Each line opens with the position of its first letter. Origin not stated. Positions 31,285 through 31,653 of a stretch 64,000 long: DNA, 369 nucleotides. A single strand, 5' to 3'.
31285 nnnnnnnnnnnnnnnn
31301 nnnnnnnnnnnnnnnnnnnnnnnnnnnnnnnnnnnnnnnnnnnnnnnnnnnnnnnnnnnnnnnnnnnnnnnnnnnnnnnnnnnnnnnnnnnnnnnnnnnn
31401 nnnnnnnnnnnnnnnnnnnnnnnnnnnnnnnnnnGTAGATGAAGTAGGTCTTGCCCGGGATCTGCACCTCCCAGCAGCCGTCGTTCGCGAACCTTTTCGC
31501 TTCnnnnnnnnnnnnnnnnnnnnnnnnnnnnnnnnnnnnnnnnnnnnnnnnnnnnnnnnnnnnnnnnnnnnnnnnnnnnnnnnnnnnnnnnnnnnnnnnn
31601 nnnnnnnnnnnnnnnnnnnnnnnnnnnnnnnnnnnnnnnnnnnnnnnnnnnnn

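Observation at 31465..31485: Tryptophan inside the thiyl-radical loop (G-C-W-E / A-C-W-E) of GRE-2 and GRE-3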

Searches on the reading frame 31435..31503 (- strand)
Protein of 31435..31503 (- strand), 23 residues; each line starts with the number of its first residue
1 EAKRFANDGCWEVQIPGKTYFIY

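Call 55: search_solved_structures(query=window:31435-31503:-, max_evalue=10, show_alignments=5)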
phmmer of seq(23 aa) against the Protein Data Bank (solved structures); distinct sequences matched with E-value up to 10: 11.
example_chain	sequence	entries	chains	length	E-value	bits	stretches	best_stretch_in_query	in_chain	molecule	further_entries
8id0_A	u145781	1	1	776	1.3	12.2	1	2-22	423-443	formate C-acetyltransferase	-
7vvk_R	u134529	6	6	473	6.4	10.1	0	5-21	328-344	Parathyroid hormone/parathyroid hormone-related peptide receptor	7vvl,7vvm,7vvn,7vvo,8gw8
8yfo_R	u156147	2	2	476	6.4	10.1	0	5-21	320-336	Parathyroid hormone/parathyroid hormone-related peptide receptor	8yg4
6nbf_R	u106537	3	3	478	6.5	10.1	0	5-21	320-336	Parathyroid hormone/parathyroid hormone-related peptide receptor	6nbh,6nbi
8ha0_R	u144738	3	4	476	6.6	10.1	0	5-21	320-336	Parathyroid hormone/parathyroid hormone-related peptide receptor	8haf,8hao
8jr9_R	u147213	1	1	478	6.7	10.1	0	5-21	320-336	Parathyroid hormone/parathyroid hormone-related peptide receptor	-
7vvj_R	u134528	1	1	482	6.7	10.1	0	5-21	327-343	Parathyroid hormone/parathyroid hormone-related peptide receptor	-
9lxp_R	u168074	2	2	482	6.7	10.1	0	5-21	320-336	Parathyroid hormone/parathyroid hormone-related peptide receptor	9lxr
9lz0_R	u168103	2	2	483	6.8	10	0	5-21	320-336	Parathyroid hormone/parathyroid hormone-related peptide receptor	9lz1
9lz2_R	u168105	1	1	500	8.9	9.7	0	5-21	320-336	Parathyroid hormone/parathyroid hormone-related peptide receptor,Vasopressin V2 receptor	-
9ly2_R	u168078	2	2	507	9.2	9.7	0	5-21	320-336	Parathyroid hormone/parathyroid hormone-related peptide receptor,Vasopressin V2 receptor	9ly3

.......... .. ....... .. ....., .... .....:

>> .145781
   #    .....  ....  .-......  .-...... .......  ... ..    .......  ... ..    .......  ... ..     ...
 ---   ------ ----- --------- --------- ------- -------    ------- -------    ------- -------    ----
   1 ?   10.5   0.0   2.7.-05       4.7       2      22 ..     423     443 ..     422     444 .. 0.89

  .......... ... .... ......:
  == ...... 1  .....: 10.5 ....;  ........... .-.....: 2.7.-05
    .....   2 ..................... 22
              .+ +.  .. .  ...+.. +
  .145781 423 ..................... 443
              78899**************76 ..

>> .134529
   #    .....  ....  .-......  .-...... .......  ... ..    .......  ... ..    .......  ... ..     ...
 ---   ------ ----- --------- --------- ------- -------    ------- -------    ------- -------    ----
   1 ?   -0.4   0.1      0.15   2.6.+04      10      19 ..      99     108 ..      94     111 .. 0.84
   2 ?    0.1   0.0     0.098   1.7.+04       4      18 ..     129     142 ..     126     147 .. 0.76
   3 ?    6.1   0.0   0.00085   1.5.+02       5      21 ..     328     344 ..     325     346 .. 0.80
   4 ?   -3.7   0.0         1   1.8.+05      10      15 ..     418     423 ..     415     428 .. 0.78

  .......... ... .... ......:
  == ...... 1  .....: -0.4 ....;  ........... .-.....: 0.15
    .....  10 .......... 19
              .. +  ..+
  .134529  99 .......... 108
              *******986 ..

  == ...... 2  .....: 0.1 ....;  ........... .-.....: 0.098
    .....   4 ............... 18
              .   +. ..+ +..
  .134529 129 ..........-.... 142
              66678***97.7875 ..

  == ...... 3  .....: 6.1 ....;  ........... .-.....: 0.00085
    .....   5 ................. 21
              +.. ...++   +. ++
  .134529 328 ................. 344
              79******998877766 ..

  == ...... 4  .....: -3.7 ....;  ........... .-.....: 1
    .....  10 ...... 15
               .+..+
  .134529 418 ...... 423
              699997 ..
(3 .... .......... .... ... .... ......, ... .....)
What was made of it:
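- Closest known: GRE sugar-phosphate isomerases YbiW and PflD. Same: The best solved match to the GRE-2 Cys-loop peptide is PflD 8ID0, '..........' (call 55).
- PflD, a sugar-phosphate-converting GRE, is C-V-E by alignment (call 55).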
